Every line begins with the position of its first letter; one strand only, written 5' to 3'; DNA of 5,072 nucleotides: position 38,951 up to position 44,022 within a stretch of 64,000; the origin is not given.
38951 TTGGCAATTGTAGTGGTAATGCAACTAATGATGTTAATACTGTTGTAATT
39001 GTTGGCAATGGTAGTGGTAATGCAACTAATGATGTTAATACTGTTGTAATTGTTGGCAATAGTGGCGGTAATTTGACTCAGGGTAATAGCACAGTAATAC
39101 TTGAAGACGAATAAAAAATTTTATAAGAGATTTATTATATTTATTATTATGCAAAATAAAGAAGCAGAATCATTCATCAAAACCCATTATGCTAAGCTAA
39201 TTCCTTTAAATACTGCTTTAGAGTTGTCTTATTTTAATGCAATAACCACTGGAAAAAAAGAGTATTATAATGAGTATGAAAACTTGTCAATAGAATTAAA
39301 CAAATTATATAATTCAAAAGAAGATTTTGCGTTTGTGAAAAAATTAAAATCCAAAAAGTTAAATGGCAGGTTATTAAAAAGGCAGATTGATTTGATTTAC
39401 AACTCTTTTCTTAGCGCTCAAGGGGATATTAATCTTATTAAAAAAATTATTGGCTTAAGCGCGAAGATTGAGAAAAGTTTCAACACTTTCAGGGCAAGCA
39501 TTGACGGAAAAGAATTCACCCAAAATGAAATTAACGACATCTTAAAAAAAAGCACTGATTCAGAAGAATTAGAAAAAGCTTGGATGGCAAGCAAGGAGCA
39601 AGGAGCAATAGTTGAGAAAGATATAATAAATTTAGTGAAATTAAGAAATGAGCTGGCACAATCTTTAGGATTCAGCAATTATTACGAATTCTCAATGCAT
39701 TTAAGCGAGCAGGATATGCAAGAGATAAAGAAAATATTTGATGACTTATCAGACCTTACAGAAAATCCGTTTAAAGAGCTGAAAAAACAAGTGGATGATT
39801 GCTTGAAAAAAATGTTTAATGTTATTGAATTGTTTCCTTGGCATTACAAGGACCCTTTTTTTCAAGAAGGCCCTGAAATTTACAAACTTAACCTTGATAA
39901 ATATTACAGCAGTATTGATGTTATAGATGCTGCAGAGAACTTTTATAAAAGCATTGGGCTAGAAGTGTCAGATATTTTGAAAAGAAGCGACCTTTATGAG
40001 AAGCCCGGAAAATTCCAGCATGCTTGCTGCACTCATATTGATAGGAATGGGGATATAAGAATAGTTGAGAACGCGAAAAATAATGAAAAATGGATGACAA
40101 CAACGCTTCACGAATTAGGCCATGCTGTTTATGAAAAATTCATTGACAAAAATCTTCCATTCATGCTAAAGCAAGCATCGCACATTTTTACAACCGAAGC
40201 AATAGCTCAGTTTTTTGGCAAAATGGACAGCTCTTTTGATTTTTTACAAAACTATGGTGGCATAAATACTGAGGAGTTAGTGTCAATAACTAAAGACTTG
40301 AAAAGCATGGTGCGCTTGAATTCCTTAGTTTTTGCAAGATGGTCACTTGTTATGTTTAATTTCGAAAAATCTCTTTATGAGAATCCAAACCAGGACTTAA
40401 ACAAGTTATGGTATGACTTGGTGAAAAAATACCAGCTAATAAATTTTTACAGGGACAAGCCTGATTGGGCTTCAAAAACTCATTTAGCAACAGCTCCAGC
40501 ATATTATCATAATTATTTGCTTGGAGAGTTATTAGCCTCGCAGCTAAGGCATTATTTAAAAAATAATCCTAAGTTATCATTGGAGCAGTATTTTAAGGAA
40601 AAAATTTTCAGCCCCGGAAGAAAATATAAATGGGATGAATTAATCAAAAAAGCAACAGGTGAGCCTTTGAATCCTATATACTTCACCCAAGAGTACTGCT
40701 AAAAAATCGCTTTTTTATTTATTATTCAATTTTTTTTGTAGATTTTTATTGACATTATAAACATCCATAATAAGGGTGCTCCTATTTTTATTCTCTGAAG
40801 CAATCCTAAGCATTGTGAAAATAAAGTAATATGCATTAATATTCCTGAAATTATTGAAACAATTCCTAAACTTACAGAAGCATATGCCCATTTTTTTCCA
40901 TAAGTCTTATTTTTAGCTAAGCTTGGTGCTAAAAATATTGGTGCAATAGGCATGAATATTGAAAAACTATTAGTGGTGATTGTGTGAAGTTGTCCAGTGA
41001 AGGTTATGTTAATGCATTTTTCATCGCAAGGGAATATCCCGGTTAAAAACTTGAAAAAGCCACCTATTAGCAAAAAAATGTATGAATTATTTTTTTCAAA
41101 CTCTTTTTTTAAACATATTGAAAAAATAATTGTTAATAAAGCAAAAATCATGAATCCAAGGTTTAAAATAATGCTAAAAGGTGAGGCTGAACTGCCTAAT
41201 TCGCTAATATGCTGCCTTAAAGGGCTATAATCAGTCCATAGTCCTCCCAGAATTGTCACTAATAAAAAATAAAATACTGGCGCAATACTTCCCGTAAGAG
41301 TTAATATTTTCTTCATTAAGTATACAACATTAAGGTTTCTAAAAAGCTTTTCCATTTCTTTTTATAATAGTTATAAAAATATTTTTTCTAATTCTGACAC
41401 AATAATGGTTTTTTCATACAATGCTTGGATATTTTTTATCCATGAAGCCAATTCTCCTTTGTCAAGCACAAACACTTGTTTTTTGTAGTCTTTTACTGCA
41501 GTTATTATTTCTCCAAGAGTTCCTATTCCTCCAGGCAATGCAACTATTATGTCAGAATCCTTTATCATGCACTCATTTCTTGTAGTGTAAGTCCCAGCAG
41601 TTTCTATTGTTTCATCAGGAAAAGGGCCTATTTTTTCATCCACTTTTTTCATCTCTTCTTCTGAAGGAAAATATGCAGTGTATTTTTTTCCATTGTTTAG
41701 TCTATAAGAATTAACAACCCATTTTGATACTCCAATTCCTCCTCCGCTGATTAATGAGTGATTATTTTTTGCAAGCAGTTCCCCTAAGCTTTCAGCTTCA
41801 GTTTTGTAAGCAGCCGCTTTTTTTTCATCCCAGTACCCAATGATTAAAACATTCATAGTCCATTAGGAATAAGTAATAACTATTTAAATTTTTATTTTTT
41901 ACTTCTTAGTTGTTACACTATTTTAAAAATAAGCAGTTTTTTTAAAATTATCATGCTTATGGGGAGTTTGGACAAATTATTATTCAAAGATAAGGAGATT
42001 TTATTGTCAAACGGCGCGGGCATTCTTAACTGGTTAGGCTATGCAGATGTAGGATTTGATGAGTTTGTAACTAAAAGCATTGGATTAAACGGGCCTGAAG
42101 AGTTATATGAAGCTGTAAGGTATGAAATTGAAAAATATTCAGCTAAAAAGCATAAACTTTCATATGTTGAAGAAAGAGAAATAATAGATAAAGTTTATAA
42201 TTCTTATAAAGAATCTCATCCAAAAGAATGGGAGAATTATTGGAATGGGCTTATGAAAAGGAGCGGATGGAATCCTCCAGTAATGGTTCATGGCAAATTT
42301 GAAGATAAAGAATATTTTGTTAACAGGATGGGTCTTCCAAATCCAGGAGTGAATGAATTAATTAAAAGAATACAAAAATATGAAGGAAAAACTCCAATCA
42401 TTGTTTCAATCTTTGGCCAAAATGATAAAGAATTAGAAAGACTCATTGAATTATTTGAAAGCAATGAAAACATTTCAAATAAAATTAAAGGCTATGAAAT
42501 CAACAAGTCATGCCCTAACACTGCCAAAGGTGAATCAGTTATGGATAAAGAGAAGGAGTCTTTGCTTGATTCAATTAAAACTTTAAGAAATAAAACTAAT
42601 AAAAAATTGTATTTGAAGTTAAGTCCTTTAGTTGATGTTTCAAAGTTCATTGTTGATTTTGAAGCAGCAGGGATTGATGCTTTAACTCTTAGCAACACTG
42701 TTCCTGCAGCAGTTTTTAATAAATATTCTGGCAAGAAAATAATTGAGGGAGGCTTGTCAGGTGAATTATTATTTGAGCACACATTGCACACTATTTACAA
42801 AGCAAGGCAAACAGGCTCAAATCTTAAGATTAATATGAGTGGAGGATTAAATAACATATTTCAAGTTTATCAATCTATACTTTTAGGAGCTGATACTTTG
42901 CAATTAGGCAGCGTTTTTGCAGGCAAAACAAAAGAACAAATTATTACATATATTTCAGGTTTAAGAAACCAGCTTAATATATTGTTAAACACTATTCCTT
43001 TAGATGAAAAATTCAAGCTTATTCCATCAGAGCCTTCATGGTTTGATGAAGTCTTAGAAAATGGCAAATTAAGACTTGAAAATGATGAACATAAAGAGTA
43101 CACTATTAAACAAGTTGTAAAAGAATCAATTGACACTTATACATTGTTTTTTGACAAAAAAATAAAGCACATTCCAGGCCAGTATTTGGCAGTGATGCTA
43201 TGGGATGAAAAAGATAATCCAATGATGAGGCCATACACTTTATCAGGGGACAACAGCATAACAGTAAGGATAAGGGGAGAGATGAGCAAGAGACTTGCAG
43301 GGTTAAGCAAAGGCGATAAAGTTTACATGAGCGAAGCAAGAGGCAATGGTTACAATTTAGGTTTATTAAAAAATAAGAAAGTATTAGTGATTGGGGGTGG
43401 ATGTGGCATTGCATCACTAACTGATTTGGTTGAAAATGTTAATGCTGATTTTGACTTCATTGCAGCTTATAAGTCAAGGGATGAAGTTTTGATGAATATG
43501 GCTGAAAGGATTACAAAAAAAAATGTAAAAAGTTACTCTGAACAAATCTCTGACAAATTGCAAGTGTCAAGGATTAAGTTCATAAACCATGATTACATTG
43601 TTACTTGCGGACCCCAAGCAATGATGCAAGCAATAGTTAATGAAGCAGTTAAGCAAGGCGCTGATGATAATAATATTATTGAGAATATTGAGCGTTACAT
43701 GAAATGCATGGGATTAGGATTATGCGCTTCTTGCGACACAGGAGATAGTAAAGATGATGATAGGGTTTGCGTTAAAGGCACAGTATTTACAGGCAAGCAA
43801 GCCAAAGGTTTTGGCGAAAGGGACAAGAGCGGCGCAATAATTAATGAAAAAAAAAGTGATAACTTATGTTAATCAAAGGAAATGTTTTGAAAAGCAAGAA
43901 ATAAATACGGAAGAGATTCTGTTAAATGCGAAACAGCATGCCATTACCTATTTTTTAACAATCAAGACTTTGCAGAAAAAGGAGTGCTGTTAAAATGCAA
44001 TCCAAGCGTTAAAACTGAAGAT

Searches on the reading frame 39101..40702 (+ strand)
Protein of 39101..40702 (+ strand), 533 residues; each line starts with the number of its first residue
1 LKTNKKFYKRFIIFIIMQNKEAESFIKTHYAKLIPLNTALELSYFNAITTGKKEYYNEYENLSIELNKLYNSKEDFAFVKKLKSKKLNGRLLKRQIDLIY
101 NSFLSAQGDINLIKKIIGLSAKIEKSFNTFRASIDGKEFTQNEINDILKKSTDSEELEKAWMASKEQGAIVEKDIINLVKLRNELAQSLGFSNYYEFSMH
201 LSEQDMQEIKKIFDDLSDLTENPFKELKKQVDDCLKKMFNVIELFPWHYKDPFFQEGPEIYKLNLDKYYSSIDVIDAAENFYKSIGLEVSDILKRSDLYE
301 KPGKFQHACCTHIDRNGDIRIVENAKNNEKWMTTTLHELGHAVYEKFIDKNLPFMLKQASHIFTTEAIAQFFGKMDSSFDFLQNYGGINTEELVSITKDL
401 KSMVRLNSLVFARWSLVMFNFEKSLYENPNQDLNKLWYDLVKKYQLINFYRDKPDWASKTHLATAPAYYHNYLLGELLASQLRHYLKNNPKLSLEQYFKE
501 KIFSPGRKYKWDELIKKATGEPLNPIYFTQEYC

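Call 33: search_protein_families(library=pfam, proteins=[window:39101-40702:+], max_evalue=0.001)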
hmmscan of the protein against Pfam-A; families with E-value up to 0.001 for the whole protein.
window:39101-40702:+ (533 aa): 2 families
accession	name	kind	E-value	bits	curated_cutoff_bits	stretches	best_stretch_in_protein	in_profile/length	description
PF01401.24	Peptidase_M2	-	5e-17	62.2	23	2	266-485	272-501/581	Angiotensin-converting enzyme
PF02074.21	Peptidase_M32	-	1.7e-13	50.5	25.1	1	306-530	227-483/489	Carboxypeptidase Taq (M32) metallopeptidase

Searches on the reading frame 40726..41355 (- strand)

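Call 34: search_protein_families(library=pfam, proteins=[window:40726-41355:-], max_evalue=0.001)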
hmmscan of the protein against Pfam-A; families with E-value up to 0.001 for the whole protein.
window:40726-41355:- (209 aa): 1 family
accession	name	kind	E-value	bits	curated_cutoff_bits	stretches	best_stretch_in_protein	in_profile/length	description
PF06197.19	DUF998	-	1.4e-25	90.5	30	1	24-202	2-182/184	Protein of unknown function (DUF998)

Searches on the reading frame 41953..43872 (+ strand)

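Call 33: search_protein_families(library=pfam, proteins=[window:41953-43872:+], max_evalue=0.001)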
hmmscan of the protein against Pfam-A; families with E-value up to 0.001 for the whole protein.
window:41953-43872:+ (639 aa): 2 families
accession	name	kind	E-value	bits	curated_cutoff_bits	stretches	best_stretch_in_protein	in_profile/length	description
PF01180.27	DHO_dh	-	3.5e-23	82.7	27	1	103-322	50-272/291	Dihydroorotate dehydrogenase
PF10418.14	DHODB_Fe-S_bind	-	0.00032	20.8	23.9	1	580-616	1-39/41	Iron-sulfur cluster binding domain of dihydroorotate dehydrogenase B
